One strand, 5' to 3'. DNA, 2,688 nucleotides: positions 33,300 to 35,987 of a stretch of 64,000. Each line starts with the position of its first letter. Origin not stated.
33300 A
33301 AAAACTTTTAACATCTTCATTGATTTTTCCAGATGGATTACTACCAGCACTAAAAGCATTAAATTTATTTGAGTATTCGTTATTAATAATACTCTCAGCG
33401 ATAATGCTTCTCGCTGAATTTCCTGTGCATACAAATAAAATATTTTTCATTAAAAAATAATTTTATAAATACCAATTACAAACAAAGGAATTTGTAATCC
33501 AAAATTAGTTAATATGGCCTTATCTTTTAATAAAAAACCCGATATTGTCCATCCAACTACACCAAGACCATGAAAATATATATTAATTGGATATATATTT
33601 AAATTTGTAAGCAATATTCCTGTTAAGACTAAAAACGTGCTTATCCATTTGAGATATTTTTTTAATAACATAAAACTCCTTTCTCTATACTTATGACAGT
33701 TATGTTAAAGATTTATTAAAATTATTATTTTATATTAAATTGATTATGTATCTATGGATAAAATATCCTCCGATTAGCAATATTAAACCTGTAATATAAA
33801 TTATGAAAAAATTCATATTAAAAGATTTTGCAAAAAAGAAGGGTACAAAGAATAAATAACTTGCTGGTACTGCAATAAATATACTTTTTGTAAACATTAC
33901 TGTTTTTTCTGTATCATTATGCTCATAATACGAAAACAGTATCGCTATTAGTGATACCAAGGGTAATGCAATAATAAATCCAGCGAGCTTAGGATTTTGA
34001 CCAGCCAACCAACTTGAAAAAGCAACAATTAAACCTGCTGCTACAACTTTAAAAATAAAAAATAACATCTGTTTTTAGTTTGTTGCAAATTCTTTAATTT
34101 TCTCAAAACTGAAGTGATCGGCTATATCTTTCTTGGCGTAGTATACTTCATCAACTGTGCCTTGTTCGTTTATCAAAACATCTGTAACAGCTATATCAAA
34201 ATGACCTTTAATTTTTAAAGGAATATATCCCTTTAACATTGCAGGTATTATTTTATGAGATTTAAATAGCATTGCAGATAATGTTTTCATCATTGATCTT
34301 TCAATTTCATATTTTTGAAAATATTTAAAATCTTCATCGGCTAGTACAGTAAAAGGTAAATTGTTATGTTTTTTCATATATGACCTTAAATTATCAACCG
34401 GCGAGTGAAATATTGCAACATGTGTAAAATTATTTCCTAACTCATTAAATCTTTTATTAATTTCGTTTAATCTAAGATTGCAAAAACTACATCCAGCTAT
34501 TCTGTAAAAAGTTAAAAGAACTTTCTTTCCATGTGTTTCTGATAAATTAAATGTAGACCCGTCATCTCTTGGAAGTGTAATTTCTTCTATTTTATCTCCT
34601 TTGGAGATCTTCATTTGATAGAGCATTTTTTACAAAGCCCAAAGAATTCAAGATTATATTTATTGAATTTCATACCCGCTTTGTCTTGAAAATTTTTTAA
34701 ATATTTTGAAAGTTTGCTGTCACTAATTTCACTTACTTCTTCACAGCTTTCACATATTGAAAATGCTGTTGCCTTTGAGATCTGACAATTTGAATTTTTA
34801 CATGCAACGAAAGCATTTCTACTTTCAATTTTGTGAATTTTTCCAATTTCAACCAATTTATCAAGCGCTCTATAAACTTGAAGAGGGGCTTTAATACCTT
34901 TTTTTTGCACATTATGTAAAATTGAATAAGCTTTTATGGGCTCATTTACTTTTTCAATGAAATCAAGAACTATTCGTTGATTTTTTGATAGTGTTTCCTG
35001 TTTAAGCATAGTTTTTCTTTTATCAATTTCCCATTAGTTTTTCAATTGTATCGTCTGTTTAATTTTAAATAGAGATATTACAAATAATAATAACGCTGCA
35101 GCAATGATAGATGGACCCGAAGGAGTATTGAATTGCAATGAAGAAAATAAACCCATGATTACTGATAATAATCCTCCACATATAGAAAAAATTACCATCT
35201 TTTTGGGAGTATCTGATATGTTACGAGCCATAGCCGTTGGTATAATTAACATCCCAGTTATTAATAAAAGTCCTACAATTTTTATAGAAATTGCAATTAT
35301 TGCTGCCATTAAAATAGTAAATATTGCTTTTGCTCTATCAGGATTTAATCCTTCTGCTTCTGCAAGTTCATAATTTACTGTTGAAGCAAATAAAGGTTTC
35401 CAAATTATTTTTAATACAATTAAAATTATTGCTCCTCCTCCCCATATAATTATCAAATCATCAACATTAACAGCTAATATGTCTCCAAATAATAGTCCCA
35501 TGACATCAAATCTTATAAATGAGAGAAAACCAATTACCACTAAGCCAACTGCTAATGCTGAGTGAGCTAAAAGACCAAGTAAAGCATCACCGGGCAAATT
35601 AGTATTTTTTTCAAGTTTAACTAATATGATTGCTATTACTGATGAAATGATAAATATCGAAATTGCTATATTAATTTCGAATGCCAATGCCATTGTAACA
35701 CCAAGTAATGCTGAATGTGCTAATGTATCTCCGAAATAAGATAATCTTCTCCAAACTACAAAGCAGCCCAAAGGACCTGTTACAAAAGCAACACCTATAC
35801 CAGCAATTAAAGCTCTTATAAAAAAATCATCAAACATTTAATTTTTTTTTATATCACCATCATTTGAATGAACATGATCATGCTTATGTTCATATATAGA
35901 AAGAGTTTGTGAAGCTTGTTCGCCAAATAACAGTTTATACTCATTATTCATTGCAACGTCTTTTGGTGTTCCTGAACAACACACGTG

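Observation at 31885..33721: ArsR-less arsenate-detoxification operon wired to PhoB, sharing a promoter motif with plcP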

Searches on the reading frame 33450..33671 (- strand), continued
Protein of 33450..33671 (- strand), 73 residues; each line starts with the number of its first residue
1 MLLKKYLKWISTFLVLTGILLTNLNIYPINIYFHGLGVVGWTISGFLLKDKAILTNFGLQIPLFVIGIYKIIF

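Call 70: find_homologous_proteins(query=A5, max_evalue=0.001)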
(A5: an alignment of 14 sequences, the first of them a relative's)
Query A5 (14 sequences) (74 aa, profile of the alignment): 1430 proteins with E <= 0.001 among 2043 candidates; the best 120 are listed.
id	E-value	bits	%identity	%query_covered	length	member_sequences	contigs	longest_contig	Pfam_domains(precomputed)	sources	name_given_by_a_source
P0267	2.0e-26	109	36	86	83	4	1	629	PF20189.4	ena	-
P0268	4.8e-26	108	38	86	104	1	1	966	PF20189.4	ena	-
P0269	5.2e-26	108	34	84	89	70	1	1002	PF20189.4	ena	-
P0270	5.4e-26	108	39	86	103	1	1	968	PF20189.4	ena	-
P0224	5.4e-26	108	35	88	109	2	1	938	PF20189.4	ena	-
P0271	6.5e-26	108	38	86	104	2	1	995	PF20189.4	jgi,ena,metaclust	metaclust:\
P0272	7.5e-26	108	41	86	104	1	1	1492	PF20189.4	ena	-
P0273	9.7e-26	107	37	85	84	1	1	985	PF20189.4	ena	-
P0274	1.0e-25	107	39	86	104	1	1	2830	PF20189.4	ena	-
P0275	1.0e-25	107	39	86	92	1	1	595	PF20189.4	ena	-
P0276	1.0e-25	107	39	86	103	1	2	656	PF20189.4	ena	-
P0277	1.3e-25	107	41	86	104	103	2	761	PF20189.4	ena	-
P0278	1.3e-25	107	38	86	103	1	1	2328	PF20189.4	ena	-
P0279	1.5e-25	107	39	86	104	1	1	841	PF20189.4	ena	-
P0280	1.6e-25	107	39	86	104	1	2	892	PF20189.4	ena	-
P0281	1.7e-25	106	41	86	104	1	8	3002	PF20189.4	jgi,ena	jgi:hypothetical protein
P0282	1.8e-25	106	35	88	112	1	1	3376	PF20189.4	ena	-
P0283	1.8e-25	106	39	86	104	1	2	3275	PF20189.4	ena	-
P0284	1.9e-25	106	38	88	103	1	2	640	PF20189.4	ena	-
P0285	1.9e-25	106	43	85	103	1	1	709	PF20189.4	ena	-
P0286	1.9e-25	106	39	86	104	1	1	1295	PF20189.4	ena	-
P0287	1.9e-25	106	38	86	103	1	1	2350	PF20189.4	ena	-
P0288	2.1e-25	106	39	86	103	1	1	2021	PF20189.4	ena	-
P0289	2.1e-25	106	39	86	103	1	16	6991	PF20189.4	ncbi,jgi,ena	jgi:hypothetical protein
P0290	2.1e-25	106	39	86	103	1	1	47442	PF20189.4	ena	-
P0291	2.2e-25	106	39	86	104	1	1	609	PF20189.4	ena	-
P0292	2.3e-25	106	39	86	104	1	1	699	PF20189.4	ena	-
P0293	2.4e-25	106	38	86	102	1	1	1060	PF20189.4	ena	-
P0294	2.4e-25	106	38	86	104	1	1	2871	PF20189.4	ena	-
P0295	2.4e-25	106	40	88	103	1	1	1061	PF20189.4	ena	-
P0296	2.4e-25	106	39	86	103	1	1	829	PF20189.4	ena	-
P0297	2.5e-25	106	39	86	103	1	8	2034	PF20189.4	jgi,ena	-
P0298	2.5e-25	106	39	86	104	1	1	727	PF20189.4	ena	-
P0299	2.5e-25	106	41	86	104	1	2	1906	PF20189.4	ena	-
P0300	2.7e-25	106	39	86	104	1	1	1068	PF20189.4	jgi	-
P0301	2.7e-25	106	39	86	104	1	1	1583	PF20189.4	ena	-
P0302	2.7e-25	106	39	86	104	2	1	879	PF20189.4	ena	-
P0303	2.8e-25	106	38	86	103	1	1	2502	PF20189.4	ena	-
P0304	2.9e-25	106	41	86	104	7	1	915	PF20189.4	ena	-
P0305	3.0e-25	106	39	86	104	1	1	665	PF20189.4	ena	-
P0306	3.1e-25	106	38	86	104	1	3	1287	PF20189.4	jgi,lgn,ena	-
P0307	3.1e-25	106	38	86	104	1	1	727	PF20189.4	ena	-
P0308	3.2e-25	106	35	88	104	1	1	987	PF20189.4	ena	-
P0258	3.2e-25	106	34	88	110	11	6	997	PF20189.4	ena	-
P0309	3.2e-25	106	39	86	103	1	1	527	PF20189.4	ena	-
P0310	3.2e-25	106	38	86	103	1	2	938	PF20189.4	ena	-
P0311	3.3e-25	106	38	86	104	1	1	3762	PF20189.4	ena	-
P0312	3.4e-25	106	39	86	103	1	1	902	PF20189.4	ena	-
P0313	3.5e-25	106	39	86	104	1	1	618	PF20189.4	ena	-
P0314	3.7e-25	105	35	88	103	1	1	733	PF20189.4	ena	-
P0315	3.7e-25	105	36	86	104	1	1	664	PF20189.4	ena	-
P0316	3.7e-25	105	36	86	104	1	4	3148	PF20189.4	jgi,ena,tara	tara:strand:- start:116 stop:430 length:315 start_codon:yes stop_codon:yes gene_type:complete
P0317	3.8e-25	105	38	86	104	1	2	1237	PF20189.4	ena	-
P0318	4.1e-25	105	38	86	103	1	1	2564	PF20189.4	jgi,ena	-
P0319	4.1e-25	105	38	86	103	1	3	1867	PF20189.4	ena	-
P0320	4.3e-25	105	41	86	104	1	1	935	PF20189.4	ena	-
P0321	4.3e-25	105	39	86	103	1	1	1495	PF20189.4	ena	-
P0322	4.3e-25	105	34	86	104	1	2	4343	PF20189.4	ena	-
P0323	4.4e-25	105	39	86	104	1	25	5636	PF20189.4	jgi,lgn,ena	-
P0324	4.5e-25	105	38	86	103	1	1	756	PF20189.4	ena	-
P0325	4.6e-25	105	39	86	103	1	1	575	PF20189.4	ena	-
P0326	4.7e-25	105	36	86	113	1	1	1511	PF20189.4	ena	-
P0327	4.7e-25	105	38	86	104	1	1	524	PF20189.4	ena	-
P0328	4.8e-25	105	38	86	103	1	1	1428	PF20189.4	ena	-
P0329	4.8e-25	105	38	86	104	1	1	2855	PF20189.4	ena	-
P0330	4.8e-25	105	38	86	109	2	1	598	PF20189.4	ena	-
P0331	4.9e-25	105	33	86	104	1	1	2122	PF20189.4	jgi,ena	-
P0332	4.9e-25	105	33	86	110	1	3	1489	PF20189.4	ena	-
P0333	4.9e-25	105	33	86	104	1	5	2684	PF20189.4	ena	-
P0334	5.0e-25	105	39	86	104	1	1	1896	PF20189.4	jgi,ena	-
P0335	5.0e-25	105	38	86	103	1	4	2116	PF20189.4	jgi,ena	-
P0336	5.1e-25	105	38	86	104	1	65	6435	PF20189.4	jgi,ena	-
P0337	5.3e-25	105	39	86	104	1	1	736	PF20189.4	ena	-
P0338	5.4e-25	105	39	86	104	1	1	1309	PF20189.4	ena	-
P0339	5.4e-25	105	36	86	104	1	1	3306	PF20189.4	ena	-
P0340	5.5e-25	105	42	86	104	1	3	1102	PF20189.4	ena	-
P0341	5.8e-25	105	38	86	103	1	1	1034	PF20189.4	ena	-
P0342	6.0e-25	105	41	86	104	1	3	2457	PF20189.4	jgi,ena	jgi:hypothetical protein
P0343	6.0e-25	105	38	86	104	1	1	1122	PF20189.4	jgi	-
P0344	6.2e-25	105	33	86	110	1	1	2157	PF20189.4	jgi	-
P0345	6.2e-25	105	39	86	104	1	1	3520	PF20189.4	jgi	-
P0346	6.3e-25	105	33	86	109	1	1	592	PF20189.4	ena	-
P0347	6.3e-25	105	38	86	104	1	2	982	PF20189.4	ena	-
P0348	6.4e-25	105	38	86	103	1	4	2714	PF20189.4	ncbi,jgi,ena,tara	tara:strand:- start:61 stop:372 length:312 start_codon:yes stop_codon:yes gene_type:complete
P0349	6.5e-25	105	36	86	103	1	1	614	PF20189.4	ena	-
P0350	6.6e-25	105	36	86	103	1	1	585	PF20189.4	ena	-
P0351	6.6e-25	105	41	86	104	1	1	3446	PF20189.4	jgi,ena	-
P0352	6.8e-25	105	39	86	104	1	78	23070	PF20189.4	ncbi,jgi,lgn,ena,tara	jgi:hypothetical protein|tara:strand:- start:289 stop:603 length:315 start_codon:yes stop_codon:yes 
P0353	6.9e-25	105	38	86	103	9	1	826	PF20189.4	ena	-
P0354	6.9e-25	105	39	86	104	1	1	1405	PF20189.4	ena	-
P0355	7.0e-25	105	34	86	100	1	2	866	PF20189.4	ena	-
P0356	7.1e-25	105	39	86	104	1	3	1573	PF20189.4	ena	-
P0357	7.2e-25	104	36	86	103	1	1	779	PF20189.4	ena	-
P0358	7.2e-25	104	44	86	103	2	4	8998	PF20189.4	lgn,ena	-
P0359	7.5e-25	104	39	86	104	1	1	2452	PF20189.4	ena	-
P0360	7.6e-25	104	39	86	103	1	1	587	PF20189.4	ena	-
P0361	7.8e-25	104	34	86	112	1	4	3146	PF20189.4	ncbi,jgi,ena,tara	tara:strand:+ start:127 stop:465 length:339 start_codon:yes stop_codon:yes gene_type:complete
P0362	8.2e-25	104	33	86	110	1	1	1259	PF20189.4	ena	-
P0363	8.3e-25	104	35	88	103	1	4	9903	PF20189.4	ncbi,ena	-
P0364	8.4e-25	104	36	86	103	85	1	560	PF20189.4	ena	-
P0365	8.4e-25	104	37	88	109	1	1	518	PF20189.4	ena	-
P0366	8.5e-25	104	39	86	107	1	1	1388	PF20189.4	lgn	-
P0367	8.5e-25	104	39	86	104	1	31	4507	PF20189.4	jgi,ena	-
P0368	9.0e-25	104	33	86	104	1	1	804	PF20189.4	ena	-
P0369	9.2e-25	104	33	86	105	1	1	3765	PF20189.4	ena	-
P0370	9.7e-25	104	34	86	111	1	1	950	PF20189.4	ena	-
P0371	9.7e-25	104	34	86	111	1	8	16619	PF20189.4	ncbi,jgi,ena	-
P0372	9.8e-25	104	34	86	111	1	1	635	PF20189.4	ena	-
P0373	9.8e-25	104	35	88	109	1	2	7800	PF20189.4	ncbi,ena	-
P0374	9.8e-25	104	34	86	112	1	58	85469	PF20189.4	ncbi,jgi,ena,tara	tara:strand:- start:163 stop:501 length:339 start_codon:yes stop_codon:yes gene_type:complete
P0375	1.0e-24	104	39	86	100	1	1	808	PF20189.4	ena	-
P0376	1.0e-24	104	31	86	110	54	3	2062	PF20189.4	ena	-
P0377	1.0e-24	104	41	86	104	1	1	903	PF20189.4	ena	-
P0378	1.0e-24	104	36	86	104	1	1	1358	PF20189.4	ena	-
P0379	1.1e-24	104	33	86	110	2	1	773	PF20189.4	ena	-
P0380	1.1e-24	104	39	86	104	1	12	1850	PF20189.4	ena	-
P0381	1.1e-24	104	34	86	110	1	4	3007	PF20189.4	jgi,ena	-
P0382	1.1e-24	104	39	86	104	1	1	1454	PF20189.4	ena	-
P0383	1.1e-24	104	37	88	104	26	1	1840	PF20189.4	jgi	jgi:hypothetical protein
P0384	1.1e-24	104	34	86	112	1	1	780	PF20189.4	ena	-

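Call 71: find_encoding_contigs(protein=P0374, flank=4000, max_places=4)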
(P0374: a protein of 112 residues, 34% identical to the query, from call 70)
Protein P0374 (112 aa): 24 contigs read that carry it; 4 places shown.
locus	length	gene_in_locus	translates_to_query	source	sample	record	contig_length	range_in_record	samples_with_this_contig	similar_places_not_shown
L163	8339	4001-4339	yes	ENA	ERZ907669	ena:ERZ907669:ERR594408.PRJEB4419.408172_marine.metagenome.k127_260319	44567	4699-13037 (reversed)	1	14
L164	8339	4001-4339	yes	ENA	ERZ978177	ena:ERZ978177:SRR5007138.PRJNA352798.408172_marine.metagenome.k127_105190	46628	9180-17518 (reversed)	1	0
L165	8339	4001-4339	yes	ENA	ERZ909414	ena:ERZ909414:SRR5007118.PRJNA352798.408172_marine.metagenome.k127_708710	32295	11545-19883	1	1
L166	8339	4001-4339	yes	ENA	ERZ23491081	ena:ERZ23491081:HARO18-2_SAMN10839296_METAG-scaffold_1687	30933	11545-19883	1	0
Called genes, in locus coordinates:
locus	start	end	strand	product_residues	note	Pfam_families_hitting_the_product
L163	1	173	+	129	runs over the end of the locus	-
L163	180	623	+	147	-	PF00959:Phage_lysozyme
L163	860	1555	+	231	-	PF12705:PDDEXK_1 (weak)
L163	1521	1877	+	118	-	-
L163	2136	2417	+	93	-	-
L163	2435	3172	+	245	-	PF00984:UDPG_MGDP_dh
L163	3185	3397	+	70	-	PF16805:Trans_coact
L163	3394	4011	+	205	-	PF08993:T4_Gp59_N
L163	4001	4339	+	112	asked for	PF20189:DUF6552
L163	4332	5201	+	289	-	-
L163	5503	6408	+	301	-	PF08804:gp32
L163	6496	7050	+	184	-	PF26869:Phage_T4_gp2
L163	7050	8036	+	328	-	PF23849:Phage_TTP_2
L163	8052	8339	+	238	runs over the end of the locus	PF12322:T4_baseplate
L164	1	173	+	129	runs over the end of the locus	-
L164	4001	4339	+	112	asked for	PF20189:DUF6552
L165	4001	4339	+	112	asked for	PF20189:DUF6552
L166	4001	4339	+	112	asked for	PF20189:DUF6552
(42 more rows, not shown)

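Call 72: find_encoding_contigs(protein=P0352, flank=4000, max_places=4)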
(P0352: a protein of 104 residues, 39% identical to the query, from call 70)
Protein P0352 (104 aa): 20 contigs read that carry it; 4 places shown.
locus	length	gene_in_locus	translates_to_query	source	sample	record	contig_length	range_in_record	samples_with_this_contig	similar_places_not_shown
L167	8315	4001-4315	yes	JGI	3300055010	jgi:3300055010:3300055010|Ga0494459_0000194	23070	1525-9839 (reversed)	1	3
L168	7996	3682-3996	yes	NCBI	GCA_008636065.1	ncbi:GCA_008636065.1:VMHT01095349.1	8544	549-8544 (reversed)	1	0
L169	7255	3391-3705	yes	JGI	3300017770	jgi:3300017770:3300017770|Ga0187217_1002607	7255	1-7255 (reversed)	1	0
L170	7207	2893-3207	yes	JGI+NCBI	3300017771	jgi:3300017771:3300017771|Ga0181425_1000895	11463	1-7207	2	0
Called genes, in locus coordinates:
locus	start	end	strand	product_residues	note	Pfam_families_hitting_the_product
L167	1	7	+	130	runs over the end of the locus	-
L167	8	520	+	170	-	PF05838:Glyco_hydro_108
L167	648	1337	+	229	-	PF12705:PDDEXK_1 (weak)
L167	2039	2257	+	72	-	PF16805:Trans_coact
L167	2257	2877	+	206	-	PF02511:Thy1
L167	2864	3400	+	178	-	-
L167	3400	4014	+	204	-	PF08993:T4_Gp59_N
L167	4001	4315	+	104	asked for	PF20189:DUF6552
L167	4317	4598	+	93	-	-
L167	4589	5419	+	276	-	-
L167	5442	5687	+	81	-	-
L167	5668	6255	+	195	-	PF00578:AhpC-TSA, PF08534:Redoxin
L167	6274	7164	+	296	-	PF08804:gp32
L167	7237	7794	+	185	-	PF26869:Phage_T4_gp2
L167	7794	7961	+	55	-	-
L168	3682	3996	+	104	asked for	PF20189:DUF6552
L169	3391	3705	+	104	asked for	PF20189:DUF6552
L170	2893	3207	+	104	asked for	PF20189:DUF6552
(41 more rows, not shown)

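Call 79: search_dna_similar(query=P0352, collection=phages, mode=protein, max_evalue=0.001, max_rows=20)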
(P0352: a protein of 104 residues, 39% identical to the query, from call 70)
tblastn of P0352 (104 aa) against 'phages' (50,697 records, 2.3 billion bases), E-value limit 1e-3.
Records with a match: 5; places in all: 5; records where one place covers at least 80% of the query: 4.
Best place of each record, by identity: 60-80% 1; <60% 4.
By first word of the organism name: Pelagibacter 3; Phage 1; Limnohabitans 1.
By host as written in the record: Candidatus Pelagibacter ubique HTCC1062 3; - 1; Limnohabitans sp. DCL3 1.
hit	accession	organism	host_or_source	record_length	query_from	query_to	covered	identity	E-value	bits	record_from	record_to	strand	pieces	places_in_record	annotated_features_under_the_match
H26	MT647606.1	Pelagibacter phage Mosig EXVC030M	Candidatus Pelagibacter ubique HTCC1062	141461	4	103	96%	63.0%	9e-36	133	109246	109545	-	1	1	hypothetical protein (x2)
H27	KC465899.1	Pelagibacter phage HTVC008M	Candidatus Pelagibacter ubique HTCC1062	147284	8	102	91%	49.0%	2e-21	92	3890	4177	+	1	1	hypothetical protein | phytanoyl-CoA-dioxygenase domain containing protein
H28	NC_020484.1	Pelagibacter phage HTVC008M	Candidatus Pelagibacter ubique HTCC1062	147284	8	102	91%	49.0%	2e-21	92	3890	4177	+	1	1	hypothetical protein | 2OG-Fe(II) oxygenase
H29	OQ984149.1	Phage C48C1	-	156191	11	101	88%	30.1%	1e-6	50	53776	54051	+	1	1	hypothetical protein (x2)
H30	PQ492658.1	Limnohabitans phage DC31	Limnohabitans sp. DCL3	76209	36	99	62%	32.3%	1e-3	42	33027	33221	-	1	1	hypothetical protein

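Call 86: get_annotated_region(hit=H27, flank=2500)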
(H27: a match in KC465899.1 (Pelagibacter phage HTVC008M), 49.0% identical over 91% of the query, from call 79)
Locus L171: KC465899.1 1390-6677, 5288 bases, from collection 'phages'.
description: Pelagibacter phage HTVC008M, complete genome.
organism: Pelagibacter phage HTVC008M (NCBI taxid 1283076)
taxonomy: Viruses; Duplodnaviria; Heunggongvirae; Uroviricota; Caudoviricetes; Kyanoviridae
host: Candidatus Pelagibacter ubique HTCC1062; source: -; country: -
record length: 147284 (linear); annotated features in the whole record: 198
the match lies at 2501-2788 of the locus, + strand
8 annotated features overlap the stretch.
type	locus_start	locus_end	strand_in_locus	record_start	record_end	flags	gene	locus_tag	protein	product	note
CDS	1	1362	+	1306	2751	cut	-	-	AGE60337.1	putative carbamoyltransferase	-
CDS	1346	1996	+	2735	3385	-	-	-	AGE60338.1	hypothetical protein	-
CDS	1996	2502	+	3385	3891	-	-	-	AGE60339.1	phytanoyl-CoA-dioxygenase domain containing protein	T4-like GC:155, Hyp. With Phytanoyl- CoA-dioxygenase domain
CDS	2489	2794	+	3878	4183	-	-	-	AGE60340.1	hypothetical protein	-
CDS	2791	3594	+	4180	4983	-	-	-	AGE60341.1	hypothetical protein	-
CDS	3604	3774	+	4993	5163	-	-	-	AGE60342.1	hypothetical protein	-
CDS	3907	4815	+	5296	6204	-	-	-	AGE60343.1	single-stranded DNA binding protein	-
CDS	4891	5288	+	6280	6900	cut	-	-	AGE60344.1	phytanoyl-CoA-dioxygenase domain containing protein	T4-like GC:101,Hyp. with Phytanoyl- CoA-dioxygenase domain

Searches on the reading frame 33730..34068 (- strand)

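Call 7: search_protein_families(library=pfam, proteins=[window:33730-34068:-], max_evalue=0.01)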
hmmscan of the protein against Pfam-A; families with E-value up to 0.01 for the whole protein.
window:33730-34068:- (112 aa): 0 families

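Call 28: search_protein_families(library=ncbifam, proteins=[window:33730-34068:-], max_evalue=0.001)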
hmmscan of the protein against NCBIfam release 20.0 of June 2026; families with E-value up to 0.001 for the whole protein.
window:33730-34068:- (112 aa): 5 families
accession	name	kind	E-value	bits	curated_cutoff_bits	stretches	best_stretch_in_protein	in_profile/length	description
NF006749.0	PRK09272.1-2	subfamily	7e-13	48.8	119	1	1-109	1-109/116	hypothetical protein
NF006750.0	PRK09272.1-3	equivalog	2.1e-10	40.9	101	1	2-97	1-96/112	hypothetical protein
NF006748.0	PRK09272.1-1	equivalog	1.3e-06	29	181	1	3-96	2-97/109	hypothetical protein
NF006752.0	PRK09272.1-5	equivalog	1.6e-06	28.4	162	1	4-109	3-109/110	hypothetical protein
NF006751.0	PRK09272.1-4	subfamily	5.6e-06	26.8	154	1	1-111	1-115/116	hypothetical protein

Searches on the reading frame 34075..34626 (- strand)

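Call 7: search_protein_families(library=pfam, proteins=[window:34075-34626:-], max_evalue=0.01)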
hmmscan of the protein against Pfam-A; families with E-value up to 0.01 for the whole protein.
window:34075-34626:- (183 aa): 3 families
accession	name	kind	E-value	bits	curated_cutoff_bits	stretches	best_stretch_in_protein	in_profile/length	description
PF00578.27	AhpC-TSA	-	2.5e-16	60.2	26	1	10-122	2-116/124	AhpC/TSA family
PF08534.16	Redoxin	-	1.8e-13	50.9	26.6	1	9-113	2-111/148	Redoxin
PF13911.12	AhpC-TSA_2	-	0.00019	22.2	27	1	62-140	8-84/114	AhpC/TSA antioxidant enzyme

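Call 28: search_protein_families(library=ncbifam, proteins=[window:34075-34626:-], max_evalue=0.001)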
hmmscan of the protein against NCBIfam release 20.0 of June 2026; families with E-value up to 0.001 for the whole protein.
window:34075-34626:- (183 aa): 3 families
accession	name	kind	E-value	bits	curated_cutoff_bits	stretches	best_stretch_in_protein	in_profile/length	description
NF040769.1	SelL_rel_redox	subfamily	4.5e-16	59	120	1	13-178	3-170/173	SelL-related redox protein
NF006960.0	PRK09437.1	equivalog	6.7e-10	39.1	140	1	7-108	4-105/156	thioredoxin-dependent thiol peroxidase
NF002854.0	PRK03147.1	subfamily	8.5e-06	25.8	170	1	6-110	35-139/176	thiol-disulfide oxidoreductase ResA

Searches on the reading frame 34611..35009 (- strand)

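Call 7: search_protein_families(library=pfam, proteins=[window:34611-35009:-], max_evalue=0.01)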
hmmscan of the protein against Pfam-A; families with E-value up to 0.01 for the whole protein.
window:34611-35009:- (132 aa): 3 families
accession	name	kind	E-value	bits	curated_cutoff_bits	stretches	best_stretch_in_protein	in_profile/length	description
PF01475.25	FUR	-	6.8e-08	33.1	23.1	1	9-122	8-120/121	Ferric uptake regulator family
PF07106.19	TBPIP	-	6.1e-05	23.3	22.8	1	11-59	3-49/62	TBPIP/Hop2 winged helix domain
PF14277.12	DUF4364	-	0.0063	16.8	26.9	0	13-106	4-91/162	Domain of unknown function (DUF4364)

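Call 28: search_protein_families(library=ncbifam, proteins=[window:34611-35009:-], max_evalue=0.001)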
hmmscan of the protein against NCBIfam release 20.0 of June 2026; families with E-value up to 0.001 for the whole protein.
window:34611-35009:- (132 aa): 5 families
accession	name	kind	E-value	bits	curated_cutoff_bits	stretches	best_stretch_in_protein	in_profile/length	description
NF008646.0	PRK11639.1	equivalog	5.4e-20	71.8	167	1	11-130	28-147/171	zinc uptake transcriptional repressor Zur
NF051892.1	TransRegFurBacil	equivalog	5.2e-09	36.3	220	1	17-130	30-144/149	ferric iron uptake transcriptional regulator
NF052545.1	TransRegPerRClab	equivalog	6.5e-09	35.9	180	1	11-130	18-135/138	transcriptional regulator PerR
NF047406.1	TransRegPerRTherm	equivalog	3.3e-08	33.8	200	1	6-130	5-126/130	manganese-dependent transcriptional regulator PerR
NF006999.0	PRK09462.1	equivalog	0.00018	21.1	146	1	44-129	54-136/148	ferric iron uptake transcriptional regulator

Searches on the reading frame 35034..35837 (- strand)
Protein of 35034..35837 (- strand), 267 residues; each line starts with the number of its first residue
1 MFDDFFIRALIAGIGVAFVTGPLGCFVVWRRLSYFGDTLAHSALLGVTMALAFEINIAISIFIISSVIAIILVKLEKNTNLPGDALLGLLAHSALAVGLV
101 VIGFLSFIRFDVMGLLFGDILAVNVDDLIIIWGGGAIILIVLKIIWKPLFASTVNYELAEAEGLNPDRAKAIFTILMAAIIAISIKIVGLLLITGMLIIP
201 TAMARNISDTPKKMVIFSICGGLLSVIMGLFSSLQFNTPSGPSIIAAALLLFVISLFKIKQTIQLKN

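Call 20: search_protein_families(library=pfam, proteins=[window:35034-35837:-], max_evalue=0.001)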
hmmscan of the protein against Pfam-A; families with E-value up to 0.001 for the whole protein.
window:35034-35837:- (267 aa): 2 families
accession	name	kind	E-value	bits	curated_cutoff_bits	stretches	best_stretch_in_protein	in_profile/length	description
PF00950.22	ABC-3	-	8.8e-68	229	20.1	1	4-257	3-256/258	ABC 3 transport family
PF01032.23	FecCD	-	3.5e-07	30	26.5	1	43-246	83-296/311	FecCD transport family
